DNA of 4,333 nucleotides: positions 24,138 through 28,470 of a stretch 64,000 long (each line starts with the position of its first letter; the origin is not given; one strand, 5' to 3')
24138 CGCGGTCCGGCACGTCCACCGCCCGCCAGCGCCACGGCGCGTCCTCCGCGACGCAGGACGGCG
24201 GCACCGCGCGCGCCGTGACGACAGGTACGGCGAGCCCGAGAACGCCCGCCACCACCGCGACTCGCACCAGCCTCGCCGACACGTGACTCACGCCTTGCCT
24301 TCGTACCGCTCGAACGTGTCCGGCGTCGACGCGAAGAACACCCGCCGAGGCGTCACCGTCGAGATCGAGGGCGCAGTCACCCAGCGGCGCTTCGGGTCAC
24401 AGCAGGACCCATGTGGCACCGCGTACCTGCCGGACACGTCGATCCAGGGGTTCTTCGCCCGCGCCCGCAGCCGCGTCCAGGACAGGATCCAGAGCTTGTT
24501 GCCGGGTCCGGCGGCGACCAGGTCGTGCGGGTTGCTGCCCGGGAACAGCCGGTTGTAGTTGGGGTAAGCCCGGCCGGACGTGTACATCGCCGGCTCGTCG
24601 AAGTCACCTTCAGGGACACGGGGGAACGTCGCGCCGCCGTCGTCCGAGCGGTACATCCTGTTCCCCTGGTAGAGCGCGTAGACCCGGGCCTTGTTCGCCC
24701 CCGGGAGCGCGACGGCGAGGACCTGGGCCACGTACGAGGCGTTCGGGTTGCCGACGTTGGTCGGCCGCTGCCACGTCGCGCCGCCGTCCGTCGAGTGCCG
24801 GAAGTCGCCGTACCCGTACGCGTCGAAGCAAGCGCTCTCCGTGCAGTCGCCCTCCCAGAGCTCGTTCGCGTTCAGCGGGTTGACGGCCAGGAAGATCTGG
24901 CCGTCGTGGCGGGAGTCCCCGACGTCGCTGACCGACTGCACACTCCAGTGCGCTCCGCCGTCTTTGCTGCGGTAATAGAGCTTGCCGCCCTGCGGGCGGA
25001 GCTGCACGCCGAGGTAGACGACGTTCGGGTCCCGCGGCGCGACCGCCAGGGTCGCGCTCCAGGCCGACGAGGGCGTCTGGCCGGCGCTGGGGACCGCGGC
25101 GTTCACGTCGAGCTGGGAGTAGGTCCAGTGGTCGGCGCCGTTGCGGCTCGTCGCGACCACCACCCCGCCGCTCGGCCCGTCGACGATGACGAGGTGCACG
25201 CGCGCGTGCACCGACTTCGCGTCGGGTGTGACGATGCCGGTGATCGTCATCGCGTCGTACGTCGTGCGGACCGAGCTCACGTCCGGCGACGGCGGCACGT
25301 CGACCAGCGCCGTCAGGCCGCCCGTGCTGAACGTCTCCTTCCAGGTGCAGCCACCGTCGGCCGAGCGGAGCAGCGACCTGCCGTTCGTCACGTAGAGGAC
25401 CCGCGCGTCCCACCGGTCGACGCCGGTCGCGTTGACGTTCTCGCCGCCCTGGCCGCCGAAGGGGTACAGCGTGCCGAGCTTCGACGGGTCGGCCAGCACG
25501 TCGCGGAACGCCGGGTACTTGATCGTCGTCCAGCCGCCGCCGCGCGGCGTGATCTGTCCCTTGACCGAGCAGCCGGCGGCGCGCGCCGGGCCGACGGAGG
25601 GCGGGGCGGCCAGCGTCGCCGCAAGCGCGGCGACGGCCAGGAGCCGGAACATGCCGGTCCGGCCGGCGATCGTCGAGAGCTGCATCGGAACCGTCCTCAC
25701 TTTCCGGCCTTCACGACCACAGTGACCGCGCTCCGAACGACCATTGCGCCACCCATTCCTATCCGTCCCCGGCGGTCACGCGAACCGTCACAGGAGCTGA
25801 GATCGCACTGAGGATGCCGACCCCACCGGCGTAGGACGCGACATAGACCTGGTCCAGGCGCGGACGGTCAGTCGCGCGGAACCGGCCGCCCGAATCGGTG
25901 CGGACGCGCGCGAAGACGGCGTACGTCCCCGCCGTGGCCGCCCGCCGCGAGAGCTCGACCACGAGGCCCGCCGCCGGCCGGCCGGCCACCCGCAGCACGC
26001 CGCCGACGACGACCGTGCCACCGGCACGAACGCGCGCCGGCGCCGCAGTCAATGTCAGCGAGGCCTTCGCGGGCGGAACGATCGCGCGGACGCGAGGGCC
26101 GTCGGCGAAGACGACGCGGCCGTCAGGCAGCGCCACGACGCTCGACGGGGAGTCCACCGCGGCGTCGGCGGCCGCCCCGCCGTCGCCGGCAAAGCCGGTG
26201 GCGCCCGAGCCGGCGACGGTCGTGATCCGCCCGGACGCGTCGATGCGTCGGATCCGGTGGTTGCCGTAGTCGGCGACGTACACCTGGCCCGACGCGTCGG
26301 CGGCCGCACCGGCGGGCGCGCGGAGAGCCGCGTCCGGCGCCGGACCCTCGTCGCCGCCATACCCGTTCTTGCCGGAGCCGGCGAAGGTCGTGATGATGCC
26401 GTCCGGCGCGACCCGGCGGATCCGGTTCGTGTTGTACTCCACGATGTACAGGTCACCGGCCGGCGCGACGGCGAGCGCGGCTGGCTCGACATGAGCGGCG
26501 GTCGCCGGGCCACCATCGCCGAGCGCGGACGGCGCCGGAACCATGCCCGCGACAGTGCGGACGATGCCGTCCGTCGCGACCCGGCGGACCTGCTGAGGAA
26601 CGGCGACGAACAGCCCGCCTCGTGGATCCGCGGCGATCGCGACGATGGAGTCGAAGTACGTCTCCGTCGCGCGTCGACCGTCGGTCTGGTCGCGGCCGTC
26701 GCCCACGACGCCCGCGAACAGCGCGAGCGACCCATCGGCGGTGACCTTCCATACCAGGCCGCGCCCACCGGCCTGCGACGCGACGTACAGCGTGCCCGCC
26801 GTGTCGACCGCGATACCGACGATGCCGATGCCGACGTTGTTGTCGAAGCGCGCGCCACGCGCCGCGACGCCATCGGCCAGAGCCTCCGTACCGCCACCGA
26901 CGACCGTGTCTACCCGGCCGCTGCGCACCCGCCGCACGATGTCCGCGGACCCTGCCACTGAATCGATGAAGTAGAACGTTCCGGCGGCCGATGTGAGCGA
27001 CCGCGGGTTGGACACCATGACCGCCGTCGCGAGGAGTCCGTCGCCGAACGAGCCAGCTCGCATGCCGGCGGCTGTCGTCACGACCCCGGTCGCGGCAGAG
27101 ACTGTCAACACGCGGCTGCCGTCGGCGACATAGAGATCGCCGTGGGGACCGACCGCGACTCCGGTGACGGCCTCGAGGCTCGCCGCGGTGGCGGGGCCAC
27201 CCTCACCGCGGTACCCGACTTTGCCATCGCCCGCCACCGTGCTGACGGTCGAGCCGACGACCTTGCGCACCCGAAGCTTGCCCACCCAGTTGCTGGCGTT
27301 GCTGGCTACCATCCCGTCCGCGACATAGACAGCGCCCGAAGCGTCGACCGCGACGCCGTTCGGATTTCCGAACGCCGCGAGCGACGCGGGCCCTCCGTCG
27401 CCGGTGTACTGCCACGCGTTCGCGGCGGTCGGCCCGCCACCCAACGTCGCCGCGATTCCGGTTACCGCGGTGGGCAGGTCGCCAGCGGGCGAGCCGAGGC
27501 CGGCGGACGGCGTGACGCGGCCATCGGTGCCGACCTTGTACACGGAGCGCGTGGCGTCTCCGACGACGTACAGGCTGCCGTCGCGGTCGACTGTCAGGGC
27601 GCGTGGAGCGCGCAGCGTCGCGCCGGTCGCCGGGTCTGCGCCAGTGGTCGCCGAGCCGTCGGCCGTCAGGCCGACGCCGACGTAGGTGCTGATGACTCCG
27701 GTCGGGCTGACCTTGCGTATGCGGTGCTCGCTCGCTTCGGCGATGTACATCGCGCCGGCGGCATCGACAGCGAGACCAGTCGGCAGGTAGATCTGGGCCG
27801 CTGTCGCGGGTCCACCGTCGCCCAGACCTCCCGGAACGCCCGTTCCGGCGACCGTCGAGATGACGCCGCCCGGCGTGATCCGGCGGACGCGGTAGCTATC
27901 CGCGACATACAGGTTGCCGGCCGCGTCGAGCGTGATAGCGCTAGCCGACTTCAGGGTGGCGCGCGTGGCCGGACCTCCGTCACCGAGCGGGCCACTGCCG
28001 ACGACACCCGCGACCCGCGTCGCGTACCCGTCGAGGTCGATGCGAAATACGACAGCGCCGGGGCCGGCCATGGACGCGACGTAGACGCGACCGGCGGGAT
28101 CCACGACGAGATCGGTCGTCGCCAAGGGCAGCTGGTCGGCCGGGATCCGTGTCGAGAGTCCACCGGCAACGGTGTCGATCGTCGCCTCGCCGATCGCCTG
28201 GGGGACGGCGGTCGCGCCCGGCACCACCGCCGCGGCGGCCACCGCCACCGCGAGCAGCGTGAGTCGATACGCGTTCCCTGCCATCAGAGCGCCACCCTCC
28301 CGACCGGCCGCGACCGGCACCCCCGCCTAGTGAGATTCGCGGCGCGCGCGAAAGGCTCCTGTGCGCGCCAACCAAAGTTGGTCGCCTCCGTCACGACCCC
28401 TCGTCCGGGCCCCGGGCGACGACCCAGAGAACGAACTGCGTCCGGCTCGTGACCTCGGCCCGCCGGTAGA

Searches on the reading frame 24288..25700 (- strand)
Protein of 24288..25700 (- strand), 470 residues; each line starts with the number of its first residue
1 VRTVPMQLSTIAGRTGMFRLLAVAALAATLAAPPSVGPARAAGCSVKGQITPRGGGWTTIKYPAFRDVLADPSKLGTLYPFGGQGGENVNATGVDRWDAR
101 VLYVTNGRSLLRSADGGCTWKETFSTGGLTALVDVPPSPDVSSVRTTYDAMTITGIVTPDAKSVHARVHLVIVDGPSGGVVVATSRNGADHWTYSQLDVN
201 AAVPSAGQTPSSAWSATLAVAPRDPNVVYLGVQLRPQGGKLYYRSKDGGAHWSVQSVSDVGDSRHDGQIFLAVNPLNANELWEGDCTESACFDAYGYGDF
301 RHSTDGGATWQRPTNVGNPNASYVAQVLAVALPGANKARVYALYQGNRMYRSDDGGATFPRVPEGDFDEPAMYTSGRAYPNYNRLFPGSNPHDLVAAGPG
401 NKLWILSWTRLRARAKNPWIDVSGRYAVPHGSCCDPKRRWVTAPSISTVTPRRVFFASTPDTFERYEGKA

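Call 17: search_protein_families(library=pfam, proteins=[window:24288-25700:-], max_evalue=0.001)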
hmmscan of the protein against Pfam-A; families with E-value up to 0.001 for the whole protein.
window:24288-25700:- (470 aa): 4 families
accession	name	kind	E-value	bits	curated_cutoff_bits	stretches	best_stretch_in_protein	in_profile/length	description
PF02012.26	BNR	-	7.2e-07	28.7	27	0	302-312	2-12/12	BNR/Asp-box repeat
PF15902.12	Sortilin-Vps10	-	1.2e-05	24.8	33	0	302-361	5-59/446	Sortilin, neurotensin receptor 3,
PF13088.12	BNR_2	-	2.1e-05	24.5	31.4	0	180-256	18-98/277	BNR repeat-like domain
PF13810.12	DUF4185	-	0.00022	21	39.5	0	297-374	126-204/309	Domain of unknown function (DUF4185)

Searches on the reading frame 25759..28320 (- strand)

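Call 17: search_protein_families(library=pfam, proteins=[window:25759-28320:-], max_evalue=0.001)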
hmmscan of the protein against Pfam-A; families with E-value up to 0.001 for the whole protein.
window:25759-28320:- (853 aa): 8 families
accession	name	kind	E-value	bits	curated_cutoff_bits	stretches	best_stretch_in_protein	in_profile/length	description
PF25021.1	TEN_NHL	-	2.8e-47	161.9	27.1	5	167-216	131-178/357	Teneurin NHL domain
PF01436.27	NHL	-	1.1e-29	101.4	20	1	667-691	2-26/28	NHL repeat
PF08450.18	SGL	-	3.3e-12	47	26.3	0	667-701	184-218/246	SMP-30/Gluconolactonase/LRE-like region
PF24684.1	Vgb_lyase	-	1.9e-08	33.9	50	0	609-654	95-140/290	Virginiamycin B lyase family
PF06739.17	SBBP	-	2.7e-05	24.5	20.5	0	239-256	15-32/38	Beta-propeller repeat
PF22701.2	Mala_s_1-like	-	3.7e-05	24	27.5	0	184-276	46-127/195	Mal s 1 allergenic protein-like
PF07494.17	Reg_prop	-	7.8e-05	22.9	20.4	0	69-83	8-22/24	Two component regulator propeller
PF13449.12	Phytase-like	-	8.7e-05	23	27.6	0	182-253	72-141/284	Esterase-like activity of phytase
